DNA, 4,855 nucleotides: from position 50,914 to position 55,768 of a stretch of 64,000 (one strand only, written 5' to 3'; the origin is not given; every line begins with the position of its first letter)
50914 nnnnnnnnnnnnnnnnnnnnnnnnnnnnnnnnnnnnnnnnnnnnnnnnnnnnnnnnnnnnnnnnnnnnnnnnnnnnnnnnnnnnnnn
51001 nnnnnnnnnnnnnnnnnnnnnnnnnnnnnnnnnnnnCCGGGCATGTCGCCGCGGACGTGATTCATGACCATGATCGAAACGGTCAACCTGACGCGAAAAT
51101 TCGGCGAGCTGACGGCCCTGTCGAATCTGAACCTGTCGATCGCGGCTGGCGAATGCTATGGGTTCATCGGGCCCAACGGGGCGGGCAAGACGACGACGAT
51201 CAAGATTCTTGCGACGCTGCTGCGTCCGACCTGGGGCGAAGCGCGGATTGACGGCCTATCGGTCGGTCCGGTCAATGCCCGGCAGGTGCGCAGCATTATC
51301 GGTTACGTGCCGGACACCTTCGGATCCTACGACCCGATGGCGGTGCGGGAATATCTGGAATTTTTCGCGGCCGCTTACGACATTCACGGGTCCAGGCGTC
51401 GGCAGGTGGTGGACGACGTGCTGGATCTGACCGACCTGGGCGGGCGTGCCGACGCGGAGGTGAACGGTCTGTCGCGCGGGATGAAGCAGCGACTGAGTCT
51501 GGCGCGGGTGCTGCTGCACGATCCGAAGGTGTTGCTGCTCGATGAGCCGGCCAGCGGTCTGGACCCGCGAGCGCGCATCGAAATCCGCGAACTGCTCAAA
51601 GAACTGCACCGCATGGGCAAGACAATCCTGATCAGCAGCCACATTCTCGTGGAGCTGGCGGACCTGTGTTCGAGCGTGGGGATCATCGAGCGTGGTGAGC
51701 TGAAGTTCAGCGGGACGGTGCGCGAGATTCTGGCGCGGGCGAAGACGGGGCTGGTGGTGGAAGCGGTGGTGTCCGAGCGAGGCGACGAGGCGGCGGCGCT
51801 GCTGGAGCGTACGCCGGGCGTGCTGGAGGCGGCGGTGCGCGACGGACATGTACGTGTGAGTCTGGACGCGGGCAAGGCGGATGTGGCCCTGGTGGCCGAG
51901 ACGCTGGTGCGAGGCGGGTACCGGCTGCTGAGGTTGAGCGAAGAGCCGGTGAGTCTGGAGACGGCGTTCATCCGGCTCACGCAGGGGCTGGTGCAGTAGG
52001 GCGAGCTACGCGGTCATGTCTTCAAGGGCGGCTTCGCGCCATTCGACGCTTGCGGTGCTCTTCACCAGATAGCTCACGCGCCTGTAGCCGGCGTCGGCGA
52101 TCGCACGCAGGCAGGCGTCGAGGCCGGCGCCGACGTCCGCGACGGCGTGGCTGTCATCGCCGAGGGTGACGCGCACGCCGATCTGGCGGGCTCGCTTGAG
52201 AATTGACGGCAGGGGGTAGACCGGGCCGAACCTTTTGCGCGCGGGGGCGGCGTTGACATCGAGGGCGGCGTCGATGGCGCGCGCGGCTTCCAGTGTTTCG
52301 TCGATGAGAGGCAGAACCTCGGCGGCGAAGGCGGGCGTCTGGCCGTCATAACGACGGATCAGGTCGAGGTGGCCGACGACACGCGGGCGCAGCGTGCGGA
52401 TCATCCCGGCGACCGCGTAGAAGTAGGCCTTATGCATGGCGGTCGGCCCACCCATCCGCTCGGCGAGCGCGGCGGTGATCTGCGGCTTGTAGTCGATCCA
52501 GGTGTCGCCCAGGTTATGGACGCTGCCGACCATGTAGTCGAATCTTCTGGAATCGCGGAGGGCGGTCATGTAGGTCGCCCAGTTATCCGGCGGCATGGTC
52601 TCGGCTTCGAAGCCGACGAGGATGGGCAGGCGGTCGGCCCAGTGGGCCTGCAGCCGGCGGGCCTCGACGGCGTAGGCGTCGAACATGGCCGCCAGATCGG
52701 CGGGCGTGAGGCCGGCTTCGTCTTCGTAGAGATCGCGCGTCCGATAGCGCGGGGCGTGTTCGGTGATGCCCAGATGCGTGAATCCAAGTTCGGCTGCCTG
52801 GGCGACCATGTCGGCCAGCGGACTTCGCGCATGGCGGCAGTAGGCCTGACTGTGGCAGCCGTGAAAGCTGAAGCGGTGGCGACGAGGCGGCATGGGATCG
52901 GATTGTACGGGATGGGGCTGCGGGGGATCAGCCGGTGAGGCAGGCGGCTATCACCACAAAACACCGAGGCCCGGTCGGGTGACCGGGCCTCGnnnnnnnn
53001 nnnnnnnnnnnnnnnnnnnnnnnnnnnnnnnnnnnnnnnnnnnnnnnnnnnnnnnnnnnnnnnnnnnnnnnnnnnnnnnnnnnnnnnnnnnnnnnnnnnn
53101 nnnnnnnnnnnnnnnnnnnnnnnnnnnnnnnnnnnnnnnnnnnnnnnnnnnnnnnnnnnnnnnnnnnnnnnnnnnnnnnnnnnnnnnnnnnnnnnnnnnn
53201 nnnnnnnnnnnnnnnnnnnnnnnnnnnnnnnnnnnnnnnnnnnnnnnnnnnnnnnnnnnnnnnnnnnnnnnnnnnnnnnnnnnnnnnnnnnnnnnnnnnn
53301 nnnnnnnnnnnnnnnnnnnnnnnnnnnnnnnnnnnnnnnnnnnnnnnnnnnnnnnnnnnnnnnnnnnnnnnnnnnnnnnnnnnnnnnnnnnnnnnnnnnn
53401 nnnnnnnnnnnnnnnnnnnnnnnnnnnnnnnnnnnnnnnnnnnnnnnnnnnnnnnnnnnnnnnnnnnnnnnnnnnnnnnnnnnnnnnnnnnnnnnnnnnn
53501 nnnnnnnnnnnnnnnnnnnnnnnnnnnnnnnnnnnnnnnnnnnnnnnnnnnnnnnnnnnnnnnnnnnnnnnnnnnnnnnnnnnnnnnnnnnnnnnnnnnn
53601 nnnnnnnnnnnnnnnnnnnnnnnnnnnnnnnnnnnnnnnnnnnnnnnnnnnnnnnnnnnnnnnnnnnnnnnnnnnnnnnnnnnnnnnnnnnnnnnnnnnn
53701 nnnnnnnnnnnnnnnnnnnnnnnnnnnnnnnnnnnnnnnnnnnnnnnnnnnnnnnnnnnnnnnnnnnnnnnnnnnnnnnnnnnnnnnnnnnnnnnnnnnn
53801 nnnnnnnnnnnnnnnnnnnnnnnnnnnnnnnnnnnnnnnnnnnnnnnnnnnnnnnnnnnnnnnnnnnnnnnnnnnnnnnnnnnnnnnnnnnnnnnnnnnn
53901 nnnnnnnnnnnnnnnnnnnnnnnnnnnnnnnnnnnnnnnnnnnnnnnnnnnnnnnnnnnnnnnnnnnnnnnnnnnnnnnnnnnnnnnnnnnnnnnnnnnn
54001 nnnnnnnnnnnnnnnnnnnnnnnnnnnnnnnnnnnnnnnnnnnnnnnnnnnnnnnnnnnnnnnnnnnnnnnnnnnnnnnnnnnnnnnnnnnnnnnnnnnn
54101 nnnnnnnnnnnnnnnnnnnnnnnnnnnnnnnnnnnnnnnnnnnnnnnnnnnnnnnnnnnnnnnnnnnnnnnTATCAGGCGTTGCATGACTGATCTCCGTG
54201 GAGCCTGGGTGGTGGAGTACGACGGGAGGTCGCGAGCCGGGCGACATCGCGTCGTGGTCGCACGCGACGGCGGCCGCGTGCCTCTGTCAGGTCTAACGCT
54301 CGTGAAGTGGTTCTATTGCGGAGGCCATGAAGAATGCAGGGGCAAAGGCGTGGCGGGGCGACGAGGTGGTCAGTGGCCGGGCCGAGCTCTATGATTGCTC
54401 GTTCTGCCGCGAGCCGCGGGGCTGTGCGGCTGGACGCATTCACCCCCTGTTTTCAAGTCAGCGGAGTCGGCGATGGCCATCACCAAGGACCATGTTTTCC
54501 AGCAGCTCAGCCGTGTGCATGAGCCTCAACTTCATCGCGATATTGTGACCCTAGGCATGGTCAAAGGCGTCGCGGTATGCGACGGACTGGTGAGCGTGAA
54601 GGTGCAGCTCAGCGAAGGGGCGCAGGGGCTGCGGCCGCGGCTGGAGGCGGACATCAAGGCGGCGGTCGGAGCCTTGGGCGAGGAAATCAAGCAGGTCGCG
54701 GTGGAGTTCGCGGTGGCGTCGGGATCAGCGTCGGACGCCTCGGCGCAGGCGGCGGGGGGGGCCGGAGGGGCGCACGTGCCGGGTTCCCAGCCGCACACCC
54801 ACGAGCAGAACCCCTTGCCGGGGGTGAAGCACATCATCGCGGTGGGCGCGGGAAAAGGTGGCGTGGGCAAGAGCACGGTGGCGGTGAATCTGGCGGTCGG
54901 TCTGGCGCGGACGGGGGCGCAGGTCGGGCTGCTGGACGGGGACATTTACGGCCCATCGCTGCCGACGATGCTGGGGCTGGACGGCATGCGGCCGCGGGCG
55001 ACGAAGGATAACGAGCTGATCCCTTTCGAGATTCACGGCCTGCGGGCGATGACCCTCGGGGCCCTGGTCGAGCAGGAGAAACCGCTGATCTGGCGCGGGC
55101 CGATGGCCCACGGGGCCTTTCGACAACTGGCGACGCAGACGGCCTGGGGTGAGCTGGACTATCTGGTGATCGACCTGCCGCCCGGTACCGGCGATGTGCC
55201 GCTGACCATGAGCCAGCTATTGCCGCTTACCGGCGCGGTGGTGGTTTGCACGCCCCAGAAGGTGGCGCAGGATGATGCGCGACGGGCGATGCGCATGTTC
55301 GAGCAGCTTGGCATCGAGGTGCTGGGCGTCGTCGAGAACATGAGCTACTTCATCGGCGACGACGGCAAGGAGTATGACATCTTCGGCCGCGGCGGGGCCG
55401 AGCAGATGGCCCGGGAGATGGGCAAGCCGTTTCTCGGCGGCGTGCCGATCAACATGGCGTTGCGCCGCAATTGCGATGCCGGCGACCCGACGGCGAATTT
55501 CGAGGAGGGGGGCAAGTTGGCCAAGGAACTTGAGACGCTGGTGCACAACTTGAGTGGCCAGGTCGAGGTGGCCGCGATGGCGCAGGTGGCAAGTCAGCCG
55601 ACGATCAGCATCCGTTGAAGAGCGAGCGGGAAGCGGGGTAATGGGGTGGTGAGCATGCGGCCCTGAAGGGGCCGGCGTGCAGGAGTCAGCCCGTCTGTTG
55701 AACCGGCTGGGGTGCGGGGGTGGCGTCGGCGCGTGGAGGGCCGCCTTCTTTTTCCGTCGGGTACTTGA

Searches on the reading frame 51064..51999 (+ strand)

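Call 87: search_protein_families(library=pfam, proteins=[window:51064-51999:+], max_evalue=0.0001)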
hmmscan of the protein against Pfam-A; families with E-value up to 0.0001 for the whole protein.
window:51064-51999:+ (311 aa): 2 families
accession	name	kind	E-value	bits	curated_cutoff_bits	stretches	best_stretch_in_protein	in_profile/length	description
PF00005.33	ABC_tran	-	7.3e-29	101.6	25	1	19-163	1-136/137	ABC transporter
PF13304.12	AAA_21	-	1.2e-16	62.2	27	1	123-198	225-303/304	AAA domain, putative AbiEii toxin, Type IV TA system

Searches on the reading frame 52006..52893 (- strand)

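Call 88: search_protein_families(library=pfam, proteins=[window:52006-52893:-], max_evalue=0.0001)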
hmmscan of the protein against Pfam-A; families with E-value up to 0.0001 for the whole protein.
window:52006-52893:- (295 aa): 1 family
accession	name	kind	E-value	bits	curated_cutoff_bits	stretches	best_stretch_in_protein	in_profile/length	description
PF02811.25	PHP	-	1.1e-17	65.2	26.4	1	13-215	4-163/164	PHP domain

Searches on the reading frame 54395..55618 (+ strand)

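Call 88: search_protein_families(library=pfam, proteins=[window:54395-55618:+], max_evalue=0.0001)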
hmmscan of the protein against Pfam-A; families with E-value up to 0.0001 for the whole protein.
window:54395-55618:+ (407 aa): 6 families
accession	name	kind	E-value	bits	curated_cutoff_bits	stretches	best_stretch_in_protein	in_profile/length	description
PF10609.15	ParA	-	4.9e-92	308.2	27.1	1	144-386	2-245/246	NUBPL iron-transfer P-loop NTPase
PF01883.24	FeS_assembly_P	-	2.4e-11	44.2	23.5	1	31-101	1-71/73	Iron-sulfur cluster assembly protein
PF01656.29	CbiA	-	2.7e-11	43.9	25.4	1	148-316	1-82/125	CobQ/CobB/MinD/ParA nucleotide binding domain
PF13614.12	AAA_31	-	5.4e-09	36.7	27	1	146-184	2-40/177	AAA domain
PF09140.17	MipZ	-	1.5e-07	31.4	20.7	1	146-192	1-47/262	ATPase MipZ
PF02374.21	ArsA_ATPase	-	1.9e-07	31.1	24.3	0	152-182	7-37/305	Anion-transporting ATPase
